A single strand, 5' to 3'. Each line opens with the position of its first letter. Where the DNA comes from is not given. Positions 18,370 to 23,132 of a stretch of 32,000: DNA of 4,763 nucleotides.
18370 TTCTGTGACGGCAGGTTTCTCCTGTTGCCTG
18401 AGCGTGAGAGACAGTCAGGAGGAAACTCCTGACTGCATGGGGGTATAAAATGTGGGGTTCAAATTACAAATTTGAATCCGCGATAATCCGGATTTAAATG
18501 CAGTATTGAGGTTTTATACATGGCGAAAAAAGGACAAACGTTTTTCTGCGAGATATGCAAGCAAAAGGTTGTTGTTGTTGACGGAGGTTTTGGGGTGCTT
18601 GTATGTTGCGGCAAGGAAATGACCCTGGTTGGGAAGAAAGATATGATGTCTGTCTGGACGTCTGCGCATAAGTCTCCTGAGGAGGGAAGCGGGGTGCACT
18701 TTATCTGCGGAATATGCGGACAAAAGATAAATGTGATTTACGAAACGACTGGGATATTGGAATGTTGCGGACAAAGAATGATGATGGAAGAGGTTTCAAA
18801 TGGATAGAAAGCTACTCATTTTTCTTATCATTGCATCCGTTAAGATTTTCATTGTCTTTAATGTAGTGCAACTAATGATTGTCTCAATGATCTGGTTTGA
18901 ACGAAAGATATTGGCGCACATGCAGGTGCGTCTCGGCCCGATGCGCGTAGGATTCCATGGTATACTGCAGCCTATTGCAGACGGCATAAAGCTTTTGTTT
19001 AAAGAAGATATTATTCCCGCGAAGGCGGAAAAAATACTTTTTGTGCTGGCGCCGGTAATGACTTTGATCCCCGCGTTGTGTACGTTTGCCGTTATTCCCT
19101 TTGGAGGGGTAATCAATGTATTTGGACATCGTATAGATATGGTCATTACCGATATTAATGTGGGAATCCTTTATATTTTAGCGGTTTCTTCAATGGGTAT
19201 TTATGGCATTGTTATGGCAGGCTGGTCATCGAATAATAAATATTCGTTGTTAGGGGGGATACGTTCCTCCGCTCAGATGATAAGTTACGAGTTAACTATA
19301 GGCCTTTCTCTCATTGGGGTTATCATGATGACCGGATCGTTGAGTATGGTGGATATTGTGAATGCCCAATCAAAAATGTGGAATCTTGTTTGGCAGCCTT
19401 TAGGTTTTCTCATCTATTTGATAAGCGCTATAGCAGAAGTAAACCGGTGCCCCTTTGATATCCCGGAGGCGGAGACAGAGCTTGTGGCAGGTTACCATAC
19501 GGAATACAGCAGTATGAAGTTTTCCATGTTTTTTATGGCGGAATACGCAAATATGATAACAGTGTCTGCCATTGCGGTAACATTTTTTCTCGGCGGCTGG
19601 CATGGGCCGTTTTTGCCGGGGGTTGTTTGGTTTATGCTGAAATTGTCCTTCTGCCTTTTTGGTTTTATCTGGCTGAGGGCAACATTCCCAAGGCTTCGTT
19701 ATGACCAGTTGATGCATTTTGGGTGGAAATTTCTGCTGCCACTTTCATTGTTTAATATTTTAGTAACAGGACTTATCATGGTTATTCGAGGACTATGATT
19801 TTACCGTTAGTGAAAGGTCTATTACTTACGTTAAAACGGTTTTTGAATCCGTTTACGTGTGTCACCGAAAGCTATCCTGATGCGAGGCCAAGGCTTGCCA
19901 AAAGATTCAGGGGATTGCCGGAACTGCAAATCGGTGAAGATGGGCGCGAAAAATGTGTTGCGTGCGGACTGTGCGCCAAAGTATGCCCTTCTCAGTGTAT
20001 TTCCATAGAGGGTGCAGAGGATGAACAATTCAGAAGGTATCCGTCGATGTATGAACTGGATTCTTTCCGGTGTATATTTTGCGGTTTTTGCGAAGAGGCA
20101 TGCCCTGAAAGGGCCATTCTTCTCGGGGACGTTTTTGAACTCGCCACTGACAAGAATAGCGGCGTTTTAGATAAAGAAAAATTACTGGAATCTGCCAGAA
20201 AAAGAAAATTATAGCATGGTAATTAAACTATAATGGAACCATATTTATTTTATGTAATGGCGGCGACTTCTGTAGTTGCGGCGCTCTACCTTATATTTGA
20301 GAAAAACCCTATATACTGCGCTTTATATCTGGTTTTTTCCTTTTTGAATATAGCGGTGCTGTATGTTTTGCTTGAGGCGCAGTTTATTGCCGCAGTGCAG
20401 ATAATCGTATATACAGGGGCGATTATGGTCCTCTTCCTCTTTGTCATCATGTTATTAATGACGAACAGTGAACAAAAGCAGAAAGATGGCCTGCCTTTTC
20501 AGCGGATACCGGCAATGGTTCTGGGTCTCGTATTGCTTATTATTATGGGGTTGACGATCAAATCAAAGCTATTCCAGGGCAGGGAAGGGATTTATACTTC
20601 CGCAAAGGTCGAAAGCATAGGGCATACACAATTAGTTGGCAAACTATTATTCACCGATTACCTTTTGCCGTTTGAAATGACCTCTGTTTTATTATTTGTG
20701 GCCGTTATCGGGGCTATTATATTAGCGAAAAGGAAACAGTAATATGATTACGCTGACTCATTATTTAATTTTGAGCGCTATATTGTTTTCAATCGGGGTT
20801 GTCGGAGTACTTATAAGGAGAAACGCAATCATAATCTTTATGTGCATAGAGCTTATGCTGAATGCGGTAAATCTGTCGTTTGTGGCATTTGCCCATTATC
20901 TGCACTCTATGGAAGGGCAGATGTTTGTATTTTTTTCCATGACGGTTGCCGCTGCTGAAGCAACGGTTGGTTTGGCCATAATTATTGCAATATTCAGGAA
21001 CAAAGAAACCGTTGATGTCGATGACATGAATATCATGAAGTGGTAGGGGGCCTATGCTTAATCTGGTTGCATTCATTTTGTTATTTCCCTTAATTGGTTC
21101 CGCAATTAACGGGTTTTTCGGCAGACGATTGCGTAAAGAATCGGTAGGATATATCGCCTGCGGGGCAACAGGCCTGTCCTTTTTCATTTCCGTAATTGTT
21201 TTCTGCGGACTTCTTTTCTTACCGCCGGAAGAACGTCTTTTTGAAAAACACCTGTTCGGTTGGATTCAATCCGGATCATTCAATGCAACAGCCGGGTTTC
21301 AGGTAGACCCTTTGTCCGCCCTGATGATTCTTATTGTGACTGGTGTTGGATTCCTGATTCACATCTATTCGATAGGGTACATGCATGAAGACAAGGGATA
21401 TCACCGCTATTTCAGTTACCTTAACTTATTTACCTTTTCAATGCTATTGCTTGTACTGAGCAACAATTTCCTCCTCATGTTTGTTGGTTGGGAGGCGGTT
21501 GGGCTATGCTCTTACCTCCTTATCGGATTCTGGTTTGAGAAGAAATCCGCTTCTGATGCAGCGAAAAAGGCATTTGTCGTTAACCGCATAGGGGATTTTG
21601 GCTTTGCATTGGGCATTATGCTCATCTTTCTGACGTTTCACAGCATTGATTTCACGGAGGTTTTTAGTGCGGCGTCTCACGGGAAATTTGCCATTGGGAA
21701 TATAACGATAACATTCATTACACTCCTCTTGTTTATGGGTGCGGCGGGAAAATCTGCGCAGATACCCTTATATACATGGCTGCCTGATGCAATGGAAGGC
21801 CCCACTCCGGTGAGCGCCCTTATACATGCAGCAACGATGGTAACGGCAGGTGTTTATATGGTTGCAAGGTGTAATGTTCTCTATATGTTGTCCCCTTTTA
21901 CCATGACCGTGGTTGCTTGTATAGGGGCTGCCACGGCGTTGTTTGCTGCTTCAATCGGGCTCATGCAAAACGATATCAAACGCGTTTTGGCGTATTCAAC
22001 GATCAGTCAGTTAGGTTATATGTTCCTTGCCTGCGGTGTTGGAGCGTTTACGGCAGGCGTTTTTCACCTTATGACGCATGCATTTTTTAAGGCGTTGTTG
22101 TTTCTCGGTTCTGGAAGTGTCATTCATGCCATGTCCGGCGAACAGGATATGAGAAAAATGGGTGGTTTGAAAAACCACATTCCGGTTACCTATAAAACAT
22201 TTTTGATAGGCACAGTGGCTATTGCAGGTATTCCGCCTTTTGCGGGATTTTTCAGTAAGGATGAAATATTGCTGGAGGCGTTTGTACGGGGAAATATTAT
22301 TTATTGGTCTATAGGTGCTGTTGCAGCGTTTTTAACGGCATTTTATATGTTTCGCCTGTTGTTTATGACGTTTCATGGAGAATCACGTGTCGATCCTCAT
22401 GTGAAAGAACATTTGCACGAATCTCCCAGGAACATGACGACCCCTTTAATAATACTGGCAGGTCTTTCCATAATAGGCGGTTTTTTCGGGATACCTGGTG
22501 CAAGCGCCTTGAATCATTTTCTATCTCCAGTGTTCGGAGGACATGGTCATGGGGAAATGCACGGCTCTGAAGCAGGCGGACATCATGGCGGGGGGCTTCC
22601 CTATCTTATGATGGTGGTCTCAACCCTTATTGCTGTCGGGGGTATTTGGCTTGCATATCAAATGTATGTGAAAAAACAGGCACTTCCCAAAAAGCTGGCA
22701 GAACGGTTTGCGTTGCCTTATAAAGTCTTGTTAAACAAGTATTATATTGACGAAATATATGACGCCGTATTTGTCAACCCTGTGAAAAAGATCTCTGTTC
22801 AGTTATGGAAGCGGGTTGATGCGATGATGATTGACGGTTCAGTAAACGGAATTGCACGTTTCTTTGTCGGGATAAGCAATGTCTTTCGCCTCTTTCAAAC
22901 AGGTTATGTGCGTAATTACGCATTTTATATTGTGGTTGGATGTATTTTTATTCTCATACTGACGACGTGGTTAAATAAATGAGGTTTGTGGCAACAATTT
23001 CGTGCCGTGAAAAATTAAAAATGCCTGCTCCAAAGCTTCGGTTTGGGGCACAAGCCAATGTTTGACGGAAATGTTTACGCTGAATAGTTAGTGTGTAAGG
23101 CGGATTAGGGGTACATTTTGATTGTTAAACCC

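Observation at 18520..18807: Tandem desulforedoxin protein translationally coupled to nuoH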

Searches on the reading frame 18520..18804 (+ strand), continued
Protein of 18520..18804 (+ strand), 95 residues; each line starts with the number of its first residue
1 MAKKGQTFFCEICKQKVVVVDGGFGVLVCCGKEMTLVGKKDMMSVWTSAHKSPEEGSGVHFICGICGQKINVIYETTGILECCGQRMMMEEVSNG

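Call 42: find_encoding_contigs(protein=P0050, flank=4000, max_places=3)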
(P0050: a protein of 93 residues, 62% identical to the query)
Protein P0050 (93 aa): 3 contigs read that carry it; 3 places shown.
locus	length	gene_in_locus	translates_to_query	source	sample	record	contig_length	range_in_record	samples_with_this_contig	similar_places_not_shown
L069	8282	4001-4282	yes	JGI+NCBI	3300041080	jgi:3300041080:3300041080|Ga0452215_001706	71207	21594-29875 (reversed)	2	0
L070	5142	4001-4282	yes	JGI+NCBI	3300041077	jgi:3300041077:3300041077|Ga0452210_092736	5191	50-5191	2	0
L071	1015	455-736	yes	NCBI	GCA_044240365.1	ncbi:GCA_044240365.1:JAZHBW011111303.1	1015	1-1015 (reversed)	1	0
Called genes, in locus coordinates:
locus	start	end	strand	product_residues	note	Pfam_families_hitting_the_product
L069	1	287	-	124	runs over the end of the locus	PF01880:Desulfoferrodox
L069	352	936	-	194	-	PF11845:Tll0287-like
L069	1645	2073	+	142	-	PF10518:TAT_signal (weak), PF01880:Desulfoferrodox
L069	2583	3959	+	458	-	PF03486:HI0933_like (faint), PF07992:Pyr_redox_2, PF13738:Pyr_redox_3 (faint), PF00070:Pyr_redox, PF18267:Rubredoxin_C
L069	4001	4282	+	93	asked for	PF06397:Desulfoferrod_N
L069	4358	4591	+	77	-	PF21349:RUBY_RBDX, PF06397:Desulfoferrod_N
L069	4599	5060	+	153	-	PF09537:DUF2383 (faint), PF02915:Rubrerythrin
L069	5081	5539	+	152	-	PF02915:Rubrerythrin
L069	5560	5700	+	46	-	PF06397:Desulfoferrod_N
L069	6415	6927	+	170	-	-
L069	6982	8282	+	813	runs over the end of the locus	PF12156:ATPase-cat_bd (weak), PF00122:E1-E2_ATPase, PF00702:Hydrolase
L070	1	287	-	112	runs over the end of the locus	PF01880:Desulfoferrodox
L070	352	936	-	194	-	PF11845:Tll0287-like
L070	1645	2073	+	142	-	PF10518:TAT_signal (weak), PF01880:Desulfoferrodox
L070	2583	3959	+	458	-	PF03486:HI0933_like (faint), PF07992:Pyr_redox_2, PF13738:Pyr_redox_3 (faint), PF00070:Pyr_redox, PF18267:Rubredoxin_C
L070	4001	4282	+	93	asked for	PF06397:Desulfoferrod_N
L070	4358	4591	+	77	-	PF21349:RUBY_RBDX, PF06397:Desulfoferrod_N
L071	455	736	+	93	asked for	PF06397:Desulfoferrod_N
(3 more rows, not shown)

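Call 59: find_encoding_contigs(protein=P0108, flank=4000, max_places=2)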
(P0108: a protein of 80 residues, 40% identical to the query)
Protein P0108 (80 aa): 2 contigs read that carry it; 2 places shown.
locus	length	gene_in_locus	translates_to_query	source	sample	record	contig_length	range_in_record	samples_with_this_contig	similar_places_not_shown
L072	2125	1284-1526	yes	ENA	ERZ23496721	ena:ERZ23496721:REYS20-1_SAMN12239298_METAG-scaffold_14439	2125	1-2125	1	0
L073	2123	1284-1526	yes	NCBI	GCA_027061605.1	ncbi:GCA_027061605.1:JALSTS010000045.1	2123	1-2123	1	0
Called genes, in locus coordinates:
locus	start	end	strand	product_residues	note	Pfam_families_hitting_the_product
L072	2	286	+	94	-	?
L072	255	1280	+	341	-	PF02885:Glycos_trans_3N, PF00591:Glycos_transf_3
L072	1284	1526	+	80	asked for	PF06397:Desulfoferrod_N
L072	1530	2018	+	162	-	PF02915:Rubrerythrin, PF09537:DUF2383 (faint)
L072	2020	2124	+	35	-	?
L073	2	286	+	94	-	?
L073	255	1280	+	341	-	PF02885:Glycos_trans_3N, PF00591:Glycos_transf_3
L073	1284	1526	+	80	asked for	PF06397:Desulfoferrod_N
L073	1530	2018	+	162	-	PF02915:Rubrerythrin, PF09537:DUF2383 (faint)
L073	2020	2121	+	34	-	?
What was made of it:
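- An unrelated 80-aa tandem Dx lies 3 nt upstream of a rubrerythrin (call 59).
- Tried and rejected: Contexts of other non-anammox tandem Dx proteins: one was informative (rubrerythrin neighbour, call 59).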

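Call 60: find_encoding_contigs(protein=P0086, flank=4000, max_places=2)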
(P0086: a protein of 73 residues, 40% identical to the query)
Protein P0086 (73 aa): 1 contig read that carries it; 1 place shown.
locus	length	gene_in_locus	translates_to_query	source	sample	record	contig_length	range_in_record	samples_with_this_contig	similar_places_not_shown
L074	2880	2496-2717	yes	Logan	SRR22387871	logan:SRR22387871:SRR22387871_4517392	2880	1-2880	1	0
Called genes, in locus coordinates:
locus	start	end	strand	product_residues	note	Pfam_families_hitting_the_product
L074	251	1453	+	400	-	PF05048:NosD, PF13229:Beta_helix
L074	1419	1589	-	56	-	-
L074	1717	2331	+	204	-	PF01923:Cob_adeno_trans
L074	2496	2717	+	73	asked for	PF06397:Desulfoferrod_N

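Call 61: find_encoding_contigs(protein=P0072, flank=4000, max_places=2)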
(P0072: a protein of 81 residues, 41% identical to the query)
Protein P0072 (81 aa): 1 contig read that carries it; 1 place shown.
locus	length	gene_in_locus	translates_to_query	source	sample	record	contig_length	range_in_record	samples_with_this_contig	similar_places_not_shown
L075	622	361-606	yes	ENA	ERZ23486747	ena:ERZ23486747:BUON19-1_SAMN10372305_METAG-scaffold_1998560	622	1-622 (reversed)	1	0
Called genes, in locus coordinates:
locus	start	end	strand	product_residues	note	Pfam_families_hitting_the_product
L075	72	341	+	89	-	PF06397:Desulfoferrod_N (faint)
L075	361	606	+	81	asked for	PF06397:Desulfoferrod_N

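Call 62: find_encoding_contigs(protein=P0109, flank=4000, max_places=2)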
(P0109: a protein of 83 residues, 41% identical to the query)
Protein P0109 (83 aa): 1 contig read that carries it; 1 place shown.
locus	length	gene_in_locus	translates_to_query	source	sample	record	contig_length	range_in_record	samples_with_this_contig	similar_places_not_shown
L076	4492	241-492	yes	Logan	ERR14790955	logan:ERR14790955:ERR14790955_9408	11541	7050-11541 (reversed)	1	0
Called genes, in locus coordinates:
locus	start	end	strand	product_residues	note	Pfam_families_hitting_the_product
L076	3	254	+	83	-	?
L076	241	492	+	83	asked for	PF06397:Desulfoferrod_N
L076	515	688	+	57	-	-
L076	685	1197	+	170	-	PF25087:GMPPB_C (faint), PF25084:LbH_EIF2B, PF00132:Hexapep, PF14602:Hexapep_2 (weak)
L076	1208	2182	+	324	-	PF02541:Ppx-GppA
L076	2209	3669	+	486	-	PF00478:IMPDH, PF00571:CBS, PF01070:FMN_dh, PF03060:NMO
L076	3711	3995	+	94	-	PF02604:PhdYeFM_antitox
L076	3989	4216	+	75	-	PF01850:PIN (weak)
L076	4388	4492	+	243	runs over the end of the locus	PF00588:SpoU_methylase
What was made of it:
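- Tried and rejected: Three were on short contigs or in uninformative contexts (calls 60-62).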

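Call 69: search_protein_families(library=pfam, proteins=[L005:5701-5952:+], max_evalue=0.1)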
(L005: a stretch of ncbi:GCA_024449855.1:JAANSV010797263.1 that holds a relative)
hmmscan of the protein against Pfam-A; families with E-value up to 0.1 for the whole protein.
L005:5701-5952:+ (84 aa): 15 families
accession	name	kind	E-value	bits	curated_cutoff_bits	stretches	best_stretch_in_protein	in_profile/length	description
PF21344.3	Zn_ribbon_LysW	-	1.4e-06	28.3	27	1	48-80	3-35/46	Alpha-aminoadipate carrier protein LysW-like, globular domain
PF23548.1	Zn_ribbon_FGT1_2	-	2.2e-06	27.6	27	1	66-79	20-33/35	FORGETTER1 second zinc ribbon domain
PF24441.1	DUF7560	-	4.3e-05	23.6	27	1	67-83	6-22/44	Family of unknown function (DUF7560)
PF18439.7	zf_UBZ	-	0.012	15.7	25.6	0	65-80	1-16/32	Ubiquitin-Binding Zinc Finger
PF13824.12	zf-Mss51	-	0.022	15.4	27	1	47-80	1-28/55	Zinc-finger of mitochondrial splicing suppressor 51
PF24460.1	DUF7575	-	0.033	14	28.5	0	65-76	2-13/28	Domain of unknown function (DUF7575)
PF04810.20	zf-Sec23_Sec24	-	0.043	14.3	25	0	45-78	9-35/39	Sec23/Sec24 zinc finger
PF22289.1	DmmA-like_C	-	0.043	14.2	27.4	0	62-79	14-31/44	Dimethylamine monooxygenase subunit DmmA-like, C-terminal domain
PF12760.12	Zn_ribbon_IS1595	-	0.05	14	25.4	0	65-77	17-28/46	Transposase zinc-ribbon domain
PF07503.17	zf-HYPF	-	0.051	13.8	23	0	67-77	22-32/34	HypF finger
PF16988.10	Vps36-NZF-N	-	0.051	13.4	27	1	47-78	11-45/65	Vacuolar protein sorting 36 NZF-N zinc-finger domain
PF13453.11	Zn_ribbon_TFIIB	-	0.062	13.2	22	0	68-80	1-13/41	Transcription factor zinc-finger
PF22034.2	B129_C2H2-zf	-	0.092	13.5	27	0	69-83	1-15/22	Uncharacterized protein B-129, C2H2 zinc finger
PF08882.16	Acetone_carb_G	-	0.094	13.4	21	0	7-52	39-83/113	Acetone carboxylase gamma subunit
PF22747.2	Zn_ribbon_DUF2089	-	0.098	13.2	27.6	0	69-80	1-12/32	DUF2089 zinc ribbon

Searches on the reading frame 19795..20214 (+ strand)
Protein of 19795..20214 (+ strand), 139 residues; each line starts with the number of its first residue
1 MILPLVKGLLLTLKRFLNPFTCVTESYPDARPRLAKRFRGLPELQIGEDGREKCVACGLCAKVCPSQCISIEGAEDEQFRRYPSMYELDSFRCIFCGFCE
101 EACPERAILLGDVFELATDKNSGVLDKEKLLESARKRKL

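Call 7: search_protein_families(library=pfam, proteins=[window:19795-20214:+], max_evalue=0.00001)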
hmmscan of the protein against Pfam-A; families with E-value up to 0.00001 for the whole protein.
window:19795-20214:+ (139 aa): 9 families
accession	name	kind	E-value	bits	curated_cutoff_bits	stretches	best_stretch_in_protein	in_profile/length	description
PF00037.32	Fer4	-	1.4e-13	50.5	21.1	1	88-108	3-23/24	4Fe-4S binding domain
PF12838.12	Fer4_7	-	6.7e-11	42.9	27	1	53-106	1-51/52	4Fe-4S dicluster domain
PF13187.11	Fer4_9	-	1.1e-09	38.6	27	1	53-108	1-52/52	4Fe-4S dicluster domain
PF13484.11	Fer4_16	-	1.2e-08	36.1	30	0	53-72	1-20/66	4Fe-4S double cluster binding domain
PF14697.11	Fer4_21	-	2e-08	34.6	35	0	51-70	38-58/59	4Fe-4S dicluster domain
PF13183.11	Fer4_8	-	4.5e-08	33.9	27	0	49-66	49-66/68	4Fe-4S dicluster domain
PF12797.12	Fer4_2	-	9e-08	32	24.5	0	51-66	7-22/22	4Fe-4S binding domain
PF13237.11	Fer4_10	-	3.3e-07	30.6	25.5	1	51-104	6-53/53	4Fe-4S dicluster domain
PF12837.12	Fer4_6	-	3.5e-07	30.3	25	0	51-69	6-24/24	4Fe-4S binding domain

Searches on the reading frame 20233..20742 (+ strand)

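Call 7: search_protein_families(library=pfam, proteins=[window:20233-20742:+], max_evalue=0.00001)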
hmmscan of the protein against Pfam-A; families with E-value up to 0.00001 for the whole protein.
window:20233-20742:+ (169 aa): 1 family
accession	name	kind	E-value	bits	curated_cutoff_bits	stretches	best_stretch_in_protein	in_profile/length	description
PF00499.25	Oxidored_q3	-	1.3e-43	148.7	33.2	1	17-164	2-146/146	NADH-ubiquinone/plastoquinone oxidoreductase chain 6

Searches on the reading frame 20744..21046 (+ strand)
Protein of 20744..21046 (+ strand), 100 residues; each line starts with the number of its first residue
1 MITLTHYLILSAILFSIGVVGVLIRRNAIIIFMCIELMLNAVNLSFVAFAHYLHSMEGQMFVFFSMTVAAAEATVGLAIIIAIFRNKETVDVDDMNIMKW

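Call 7: search_protein_families(library=pfam, proteins=[window:20744-21046:+], max_evalue=0.00001)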
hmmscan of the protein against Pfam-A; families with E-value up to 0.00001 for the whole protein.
window:20744-21046:+ (100 aa): 1 family
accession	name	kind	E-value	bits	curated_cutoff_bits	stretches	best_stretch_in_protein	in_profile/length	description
PF00420.29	Oxidored_q2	-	3.1e-32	110.6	26.1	1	6-100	1-95/95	NADH-ubiquinone/plastoquinone oxidoreductase chain 4L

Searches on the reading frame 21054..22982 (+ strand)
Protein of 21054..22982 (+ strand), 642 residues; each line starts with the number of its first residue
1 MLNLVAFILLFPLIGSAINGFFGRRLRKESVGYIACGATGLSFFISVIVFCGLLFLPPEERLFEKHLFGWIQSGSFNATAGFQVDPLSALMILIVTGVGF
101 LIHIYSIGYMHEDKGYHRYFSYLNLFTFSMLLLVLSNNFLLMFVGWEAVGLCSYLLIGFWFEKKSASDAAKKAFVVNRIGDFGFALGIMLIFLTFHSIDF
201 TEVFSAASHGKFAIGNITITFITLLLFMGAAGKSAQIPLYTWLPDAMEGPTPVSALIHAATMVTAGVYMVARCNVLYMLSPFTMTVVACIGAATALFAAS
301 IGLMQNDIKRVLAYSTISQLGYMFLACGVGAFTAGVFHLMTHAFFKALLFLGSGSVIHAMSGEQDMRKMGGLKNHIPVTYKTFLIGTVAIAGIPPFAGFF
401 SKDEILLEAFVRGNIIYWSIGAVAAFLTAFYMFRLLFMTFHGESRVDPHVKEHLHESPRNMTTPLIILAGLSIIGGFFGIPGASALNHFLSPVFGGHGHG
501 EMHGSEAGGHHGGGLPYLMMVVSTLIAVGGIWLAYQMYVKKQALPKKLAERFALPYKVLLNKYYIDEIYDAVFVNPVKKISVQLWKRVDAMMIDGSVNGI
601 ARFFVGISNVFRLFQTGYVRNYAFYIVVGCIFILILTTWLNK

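Call 7: search_protein_families(library=pfam, proteins=[window:21054-22982:+], max_evalue=0.00001)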
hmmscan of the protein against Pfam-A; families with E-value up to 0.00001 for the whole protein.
window:21054-22982:+ (642 aa): 2 families
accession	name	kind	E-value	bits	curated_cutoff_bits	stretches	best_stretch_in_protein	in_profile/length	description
PF00361.26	Proton_antipo_M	-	8.1e-90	301.4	21.5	1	136-428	1-294/294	NADH:quinone oxidoreductase/Mrp antiporter, TM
PF00662.26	Proton_antipo_N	-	1.4e-24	86.1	24.5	1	70-120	1-51/51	NADH-Ubiquinone oxidoreductase (complex I), chain 5 N-terminus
